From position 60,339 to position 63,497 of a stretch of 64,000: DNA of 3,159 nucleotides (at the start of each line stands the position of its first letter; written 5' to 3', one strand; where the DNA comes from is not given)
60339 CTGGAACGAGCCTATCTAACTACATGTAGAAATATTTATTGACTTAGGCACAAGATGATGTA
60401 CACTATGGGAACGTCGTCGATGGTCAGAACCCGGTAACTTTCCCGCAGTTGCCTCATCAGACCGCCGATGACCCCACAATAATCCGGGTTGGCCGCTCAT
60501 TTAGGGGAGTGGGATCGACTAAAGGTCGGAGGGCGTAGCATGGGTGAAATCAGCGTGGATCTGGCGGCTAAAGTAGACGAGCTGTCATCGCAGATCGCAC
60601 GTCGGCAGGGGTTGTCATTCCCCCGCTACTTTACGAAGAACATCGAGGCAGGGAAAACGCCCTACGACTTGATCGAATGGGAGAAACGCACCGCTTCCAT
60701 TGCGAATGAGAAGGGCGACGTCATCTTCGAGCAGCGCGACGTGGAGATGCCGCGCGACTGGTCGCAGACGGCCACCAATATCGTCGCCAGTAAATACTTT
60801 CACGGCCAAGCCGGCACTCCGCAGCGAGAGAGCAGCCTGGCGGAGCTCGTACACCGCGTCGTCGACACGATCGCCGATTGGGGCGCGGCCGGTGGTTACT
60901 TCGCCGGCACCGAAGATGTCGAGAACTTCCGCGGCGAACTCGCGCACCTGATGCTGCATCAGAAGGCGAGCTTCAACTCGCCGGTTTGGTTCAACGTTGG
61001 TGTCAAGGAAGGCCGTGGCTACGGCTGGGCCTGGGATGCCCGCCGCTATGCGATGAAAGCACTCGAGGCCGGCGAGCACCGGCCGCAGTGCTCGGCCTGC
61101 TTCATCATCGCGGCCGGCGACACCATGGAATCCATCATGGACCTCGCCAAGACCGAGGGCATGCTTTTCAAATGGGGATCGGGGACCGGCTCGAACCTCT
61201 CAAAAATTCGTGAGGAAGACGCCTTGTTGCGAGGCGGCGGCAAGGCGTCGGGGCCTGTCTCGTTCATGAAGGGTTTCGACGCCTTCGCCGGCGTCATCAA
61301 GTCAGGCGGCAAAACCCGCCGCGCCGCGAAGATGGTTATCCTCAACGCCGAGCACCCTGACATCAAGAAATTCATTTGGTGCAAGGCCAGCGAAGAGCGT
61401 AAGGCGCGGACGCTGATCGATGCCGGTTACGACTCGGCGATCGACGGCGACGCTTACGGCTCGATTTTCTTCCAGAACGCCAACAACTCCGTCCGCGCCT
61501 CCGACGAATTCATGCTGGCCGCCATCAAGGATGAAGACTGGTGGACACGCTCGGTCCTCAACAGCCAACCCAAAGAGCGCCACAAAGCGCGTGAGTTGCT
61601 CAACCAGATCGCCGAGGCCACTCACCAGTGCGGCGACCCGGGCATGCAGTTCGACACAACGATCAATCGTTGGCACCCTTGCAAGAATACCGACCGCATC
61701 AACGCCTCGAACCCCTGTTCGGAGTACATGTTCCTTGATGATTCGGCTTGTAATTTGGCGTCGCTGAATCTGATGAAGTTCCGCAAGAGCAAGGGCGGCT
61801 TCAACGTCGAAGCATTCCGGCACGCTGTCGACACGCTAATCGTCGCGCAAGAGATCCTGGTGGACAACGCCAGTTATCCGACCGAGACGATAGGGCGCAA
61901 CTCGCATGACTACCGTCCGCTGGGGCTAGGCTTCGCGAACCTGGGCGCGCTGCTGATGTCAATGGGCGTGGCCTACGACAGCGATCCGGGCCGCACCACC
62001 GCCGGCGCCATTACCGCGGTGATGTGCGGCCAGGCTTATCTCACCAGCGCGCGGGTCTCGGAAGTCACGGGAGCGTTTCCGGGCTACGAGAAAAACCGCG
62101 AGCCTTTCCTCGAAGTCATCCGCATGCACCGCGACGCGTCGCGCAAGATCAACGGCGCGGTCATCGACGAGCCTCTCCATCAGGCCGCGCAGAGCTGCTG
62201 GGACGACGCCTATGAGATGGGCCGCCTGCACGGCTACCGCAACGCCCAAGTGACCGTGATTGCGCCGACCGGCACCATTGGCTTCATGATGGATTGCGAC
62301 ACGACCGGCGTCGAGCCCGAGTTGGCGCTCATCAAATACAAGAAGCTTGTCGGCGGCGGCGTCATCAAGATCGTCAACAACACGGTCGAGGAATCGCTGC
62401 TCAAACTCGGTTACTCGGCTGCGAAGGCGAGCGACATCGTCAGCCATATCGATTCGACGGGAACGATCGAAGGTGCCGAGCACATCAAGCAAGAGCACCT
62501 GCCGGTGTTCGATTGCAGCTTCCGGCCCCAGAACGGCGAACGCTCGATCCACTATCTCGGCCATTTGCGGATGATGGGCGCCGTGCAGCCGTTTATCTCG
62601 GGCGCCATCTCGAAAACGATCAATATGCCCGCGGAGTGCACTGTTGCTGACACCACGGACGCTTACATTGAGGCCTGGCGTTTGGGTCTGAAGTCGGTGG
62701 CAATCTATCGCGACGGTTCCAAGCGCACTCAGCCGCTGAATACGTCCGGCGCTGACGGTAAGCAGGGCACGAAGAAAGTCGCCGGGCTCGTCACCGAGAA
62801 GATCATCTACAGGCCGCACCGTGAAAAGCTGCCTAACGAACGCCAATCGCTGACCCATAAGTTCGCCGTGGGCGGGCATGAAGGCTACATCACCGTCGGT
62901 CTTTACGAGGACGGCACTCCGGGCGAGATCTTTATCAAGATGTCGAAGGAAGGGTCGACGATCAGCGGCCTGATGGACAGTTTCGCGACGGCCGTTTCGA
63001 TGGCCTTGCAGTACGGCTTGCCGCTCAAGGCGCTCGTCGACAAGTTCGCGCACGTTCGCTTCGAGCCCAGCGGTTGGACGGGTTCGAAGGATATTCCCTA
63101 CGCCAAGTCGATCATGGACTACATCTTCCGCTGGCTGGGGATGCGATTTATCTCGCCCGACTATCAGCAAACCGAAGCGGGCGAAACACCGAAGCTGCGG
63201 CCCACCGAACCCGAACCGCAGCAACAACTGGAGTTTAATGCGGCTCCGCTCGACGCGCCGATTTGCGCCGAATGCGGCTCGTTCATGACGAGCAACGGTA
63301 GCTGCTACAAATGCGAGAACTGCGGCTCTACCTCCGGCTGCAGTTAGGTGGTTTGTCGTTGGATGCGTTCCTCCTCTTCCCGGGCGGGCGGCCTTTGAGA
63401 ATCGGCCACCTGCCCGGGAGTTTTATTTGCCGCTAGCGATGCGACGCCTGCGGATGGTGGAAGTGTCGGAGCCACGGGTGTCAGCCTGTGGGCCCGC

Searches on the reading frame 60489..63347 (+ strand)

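Call 54: search_protein_families(library=pfam, proteins=[window:60489-63347:+], max_evalue=0.00001)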
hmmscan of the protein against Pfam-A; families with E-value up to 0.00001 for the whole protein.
window:60489-63347:+ (952 aa): 3 families
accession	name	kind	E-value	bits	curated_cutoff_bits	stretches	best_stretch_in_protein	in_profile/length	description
PF02867.20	Ribonuc_red_lgC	-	2.1e-136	456.1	23.9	1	202-740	1-523/523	Ribonucleotide reductase, barrel domain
PF08471.15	Ribonuc_red_2_N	-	1e-18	67.8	27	1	75-158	1-103/103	Class II vitamin B12-dependent ribonucleotide reductase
PF12637.14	TSCPD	-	2.1e-11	44.4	22.8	1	793-883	8-84/88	TSCPD domain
